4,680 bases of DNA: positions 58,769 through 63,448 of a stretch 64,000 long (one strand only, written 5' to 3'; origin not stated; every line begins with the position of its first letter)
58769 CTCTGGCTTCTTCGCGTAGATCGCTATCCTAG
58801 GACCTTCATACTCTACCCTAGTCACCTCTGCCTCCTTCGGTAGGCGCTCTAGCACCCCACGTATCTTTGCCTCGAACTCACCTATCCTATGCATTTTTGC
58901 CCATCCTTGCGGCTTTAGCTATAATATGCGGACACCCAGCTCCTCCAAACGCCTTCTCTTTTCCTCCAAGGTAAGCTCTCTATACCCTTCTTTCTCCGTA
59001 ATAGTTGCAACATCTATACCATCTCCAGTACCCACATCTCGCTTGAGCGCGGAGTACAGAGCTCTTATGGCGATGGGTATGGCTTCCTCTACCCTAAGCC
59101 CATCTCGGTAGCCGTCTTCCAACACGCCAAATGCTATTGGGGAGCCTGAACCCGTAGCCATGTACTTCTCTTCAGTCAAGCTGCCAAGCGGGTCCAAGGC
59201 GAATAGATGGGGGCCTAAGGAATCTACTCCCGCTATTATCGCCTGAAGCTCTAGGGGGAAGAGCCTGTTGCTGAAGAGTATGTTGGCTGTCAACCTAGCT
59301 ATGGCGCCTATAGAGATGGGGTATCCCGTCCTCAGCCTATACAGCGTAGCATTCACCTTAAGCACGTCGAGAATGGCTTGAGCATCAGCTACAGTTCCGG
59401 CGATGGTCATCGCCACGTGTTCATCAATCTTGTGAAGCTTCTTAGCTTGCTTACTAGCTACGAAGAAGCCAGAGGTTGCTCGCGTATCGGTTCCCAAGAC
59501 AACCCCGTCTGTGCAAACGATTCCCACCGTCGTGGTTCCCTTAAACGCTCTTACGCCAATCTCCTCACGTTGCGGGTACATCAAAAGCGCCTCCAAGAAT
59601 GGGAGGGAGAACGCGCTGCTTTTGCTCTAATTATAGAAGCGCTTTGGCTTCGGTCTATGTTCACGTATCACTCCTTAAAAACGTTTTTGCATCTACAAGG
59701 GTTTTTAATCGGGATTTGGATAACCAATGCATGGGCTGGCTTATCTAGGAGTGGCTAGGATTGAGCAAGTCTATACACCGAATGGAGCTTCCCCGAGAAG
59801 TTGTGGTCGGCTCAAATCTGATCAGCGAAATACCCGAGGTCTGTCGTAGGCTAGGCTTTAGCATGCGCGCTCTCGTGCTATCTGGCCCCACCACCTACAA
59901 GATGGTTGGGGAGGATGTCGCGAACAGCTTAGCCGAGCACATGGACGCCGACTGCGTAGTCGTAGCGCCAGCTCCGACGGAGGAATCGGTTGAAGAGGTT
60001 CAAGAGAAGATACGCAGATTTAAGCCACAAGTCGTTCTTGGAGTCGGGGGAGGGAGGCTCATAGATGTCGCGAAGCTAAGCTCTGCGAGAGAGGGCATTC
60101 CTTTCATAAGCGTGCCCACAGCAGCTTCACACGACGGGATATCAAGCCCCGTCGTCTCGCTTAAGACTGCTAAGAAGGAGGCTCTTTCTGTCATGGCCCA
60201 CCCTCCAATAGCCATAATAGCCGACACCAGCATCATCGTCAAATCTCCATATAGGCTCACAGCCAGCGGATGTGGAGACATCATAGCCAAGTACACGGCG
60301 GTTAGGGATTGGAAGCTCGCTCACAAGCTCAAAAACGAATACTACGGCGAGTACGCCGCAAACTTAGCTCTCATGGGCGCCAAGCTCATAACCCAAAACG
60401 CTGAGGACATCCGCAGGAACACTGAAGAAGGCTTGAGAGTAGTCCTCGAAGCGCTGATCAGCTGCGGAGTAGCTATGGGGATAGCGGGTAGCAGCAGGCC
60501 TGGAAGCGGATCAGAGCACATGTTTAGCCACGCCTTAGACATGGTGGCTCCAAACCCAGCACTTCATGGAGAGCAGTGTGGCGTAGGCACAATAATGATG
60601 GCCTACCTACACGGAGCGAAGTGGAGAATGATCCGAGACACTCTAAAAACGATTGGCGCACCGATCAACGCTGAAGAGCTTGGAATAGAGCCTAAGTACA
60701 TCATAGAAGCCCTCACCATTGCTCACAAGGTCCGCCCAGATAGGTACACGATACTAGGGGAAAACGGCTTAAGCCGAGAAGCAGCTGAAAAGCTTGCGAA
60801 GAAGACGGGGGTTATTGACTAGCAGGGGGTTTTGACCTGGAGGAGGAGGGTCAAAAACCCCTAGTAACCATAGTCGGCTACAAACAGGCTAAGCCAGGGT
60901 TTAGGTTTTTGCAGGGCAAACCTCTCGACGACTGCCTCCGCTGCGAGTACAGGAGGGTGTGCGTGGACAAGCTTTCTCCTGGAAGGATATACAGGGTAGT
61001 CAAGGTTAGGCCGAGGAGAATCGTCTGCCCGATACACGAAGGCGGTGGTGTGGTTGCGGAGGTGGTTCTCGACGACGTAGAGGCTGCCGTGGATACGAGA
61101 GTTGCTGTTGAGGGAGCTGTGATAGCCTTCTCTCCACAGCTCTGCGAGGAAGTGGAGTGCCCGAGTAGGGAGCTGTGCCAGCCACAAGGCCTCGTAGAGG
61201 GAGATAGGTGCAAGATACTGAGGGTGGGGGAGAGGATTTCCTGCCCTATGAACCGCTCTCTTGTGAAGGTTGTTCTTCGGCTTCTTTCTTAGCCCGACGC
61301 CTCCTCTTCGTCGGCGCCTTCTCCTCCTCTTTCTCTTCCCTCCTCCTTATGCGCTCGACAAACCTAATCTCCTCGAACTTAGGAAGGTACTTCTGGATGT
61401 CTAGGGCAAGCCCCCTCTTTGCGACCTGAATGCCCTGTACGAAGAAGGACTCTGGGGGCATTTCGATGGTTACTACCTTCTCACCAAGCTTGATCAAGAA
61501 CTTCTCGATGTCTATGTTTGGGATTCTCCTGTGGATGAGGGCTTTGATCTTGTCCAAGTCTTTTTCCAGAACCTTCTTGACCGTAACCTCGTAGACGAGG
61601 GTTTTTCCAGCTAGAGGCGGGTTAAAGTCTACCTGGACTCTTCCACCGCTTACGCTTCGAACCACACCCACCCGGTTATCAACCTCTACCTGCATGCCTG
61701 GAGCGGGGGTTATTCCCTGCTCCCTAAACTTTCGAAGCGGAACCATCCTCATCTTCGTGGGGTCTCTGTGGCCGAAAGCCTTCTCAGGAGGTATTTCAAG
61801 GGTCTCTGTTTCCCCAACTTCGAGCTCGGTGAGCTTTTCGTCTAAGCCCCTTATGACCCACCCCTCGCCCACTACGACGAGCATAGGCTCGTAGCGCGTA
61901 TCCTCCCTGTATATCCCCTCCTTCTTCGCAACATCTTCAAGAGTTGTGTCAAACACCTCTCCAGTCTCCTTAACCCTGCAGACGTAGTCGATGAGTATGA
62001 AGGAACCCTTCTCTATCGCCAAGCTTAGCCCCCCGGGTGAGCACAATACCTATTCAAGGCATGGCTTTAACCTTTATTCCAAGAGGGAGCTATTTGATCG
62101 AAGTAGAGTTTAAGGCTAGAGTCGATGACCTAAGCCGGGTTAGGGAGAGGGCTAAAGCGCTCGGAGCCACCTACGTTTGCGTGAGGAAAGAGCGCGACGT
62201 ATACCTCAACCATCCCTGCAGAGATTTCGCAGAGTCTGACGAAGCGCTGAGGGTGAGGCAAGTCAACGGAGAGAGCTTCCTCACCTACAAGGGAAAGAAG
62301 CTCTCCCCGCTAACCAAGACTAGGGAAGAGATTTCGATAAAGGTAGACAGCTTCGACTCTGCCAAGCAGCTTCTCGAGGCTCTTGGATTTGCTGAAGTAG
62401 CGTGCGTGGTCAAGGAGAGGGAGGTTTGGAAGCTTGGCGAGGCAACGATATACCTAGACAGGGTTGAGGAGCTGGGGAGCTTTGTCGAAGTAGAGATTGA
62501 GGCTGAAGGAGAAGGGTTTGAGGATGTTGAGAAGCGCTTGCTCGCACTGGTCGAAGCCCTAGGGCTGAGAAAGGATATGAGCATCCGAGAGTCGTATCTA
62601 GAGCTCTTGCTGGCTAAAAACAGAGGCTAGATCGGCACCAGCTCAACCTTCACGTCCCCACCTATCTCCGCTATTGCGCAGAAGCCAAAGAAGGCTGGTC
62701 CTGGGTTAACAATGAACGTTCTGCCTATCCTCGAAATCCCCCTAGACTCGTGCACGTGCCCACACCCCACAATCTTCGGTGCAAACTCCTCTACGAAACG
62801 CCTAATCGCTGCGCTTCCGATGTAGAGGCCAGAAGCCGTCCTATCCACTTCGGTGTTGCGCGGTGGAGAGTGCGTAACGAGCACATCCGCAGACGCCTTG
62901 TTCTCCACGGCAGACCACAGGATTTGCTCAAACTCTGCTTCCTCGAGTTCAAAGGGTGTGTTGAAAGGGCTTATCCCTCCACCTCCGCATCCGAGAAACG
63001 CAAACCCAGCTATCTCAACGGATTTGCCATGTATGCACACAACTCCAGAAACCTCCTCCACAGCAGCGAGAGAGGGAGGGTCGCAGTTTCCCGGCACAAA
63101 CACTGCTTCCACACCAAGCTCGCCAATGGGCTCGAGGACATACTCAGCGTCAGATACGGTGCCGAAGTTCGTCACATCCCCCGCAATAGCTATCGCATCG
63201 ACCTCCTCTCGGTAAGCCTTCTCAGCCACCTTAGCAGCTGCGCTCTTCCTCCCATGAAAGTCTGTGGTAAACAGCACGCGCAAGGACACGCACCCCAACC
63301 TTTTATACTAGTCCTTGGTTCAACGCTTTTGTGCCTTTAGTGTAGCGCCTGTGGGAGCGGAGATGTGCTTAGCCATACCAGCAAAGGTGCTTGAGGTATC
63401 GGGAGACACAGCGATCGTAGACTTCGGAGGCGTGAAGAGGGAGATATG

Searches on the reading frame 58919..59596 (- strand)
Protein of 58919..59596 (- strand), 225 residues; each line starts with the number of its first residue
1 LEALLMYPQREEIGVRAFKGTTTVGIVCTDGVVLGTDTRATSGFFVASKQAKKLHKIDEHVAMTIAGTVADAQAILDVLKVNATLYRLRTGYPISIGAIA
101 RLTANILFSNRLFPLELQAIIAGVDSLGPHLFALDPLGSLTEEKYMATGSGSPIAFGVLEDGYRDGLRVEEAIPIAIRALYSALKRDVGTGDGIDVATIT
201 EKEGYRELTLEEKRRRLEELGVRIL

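Call 37: search_protein_families(library=pfam, proteins=[window:58919-59596:-], max_evalue=0.001)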
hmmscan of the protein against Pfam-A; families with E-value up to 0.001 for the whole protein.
window:58919-59596:- (225 aa): 1 family
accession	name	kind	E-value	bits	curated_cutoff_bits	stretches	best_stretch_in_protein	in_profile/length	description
PF00227.31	Proteasome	-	2e-58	197.6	22.4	1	18-199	2-189/189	Proteasome subunit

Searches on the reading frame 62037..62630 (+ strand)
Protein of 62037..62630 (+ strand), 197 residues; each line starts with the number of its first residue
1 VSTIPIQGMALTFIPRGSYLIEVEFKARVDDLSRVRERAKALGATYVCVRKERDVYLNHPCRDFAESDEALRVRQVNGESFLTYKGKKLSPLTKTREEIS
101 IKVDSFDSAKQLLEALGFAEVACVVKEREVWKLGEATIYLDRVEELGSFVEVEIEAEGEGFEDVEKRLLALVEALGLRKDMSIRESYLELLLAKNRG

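Call 37: search_protein_families(library=pfam, proteins=[window:62037-62630:+], max_evalue=0.001)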
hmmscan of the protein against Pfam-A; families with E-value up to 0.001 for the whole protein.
window:62037-62630:+ (197 aa): 1 family
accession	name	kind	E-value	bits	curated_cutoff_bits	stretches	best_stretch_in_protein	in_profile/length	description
PF01928.26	CYTH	-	2.5e-34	119.1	23.2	1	21-187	2-179/179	CYTH domain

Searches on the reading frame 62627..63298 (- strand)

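Call 37: search_protein_families(library=pfam, proteins=[window:62627-63298:-], max_evalue=0.001)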
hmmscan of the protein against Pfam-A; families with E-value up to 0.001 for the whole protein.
window:62627-63298:- (223 aa): 3 families
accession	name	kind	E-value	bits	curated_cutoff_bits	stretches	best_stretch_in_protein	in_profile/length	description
PF00149.33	Metallophos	-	3.1e-18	67.3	21.5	1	6-184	1-190/191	Calcineurin-like phosphoesterase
PF14582.11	Metallophos_3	-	7.4e-14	52.1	28.2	1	54-212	81-249/259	Metallophosphoesterase, calcineurin superfamily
PF12850.12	Metallophos_2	-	3.6e-13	50.2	27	1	7-202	2-135/154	Calcineurin-like phosphoesterase superfamily domain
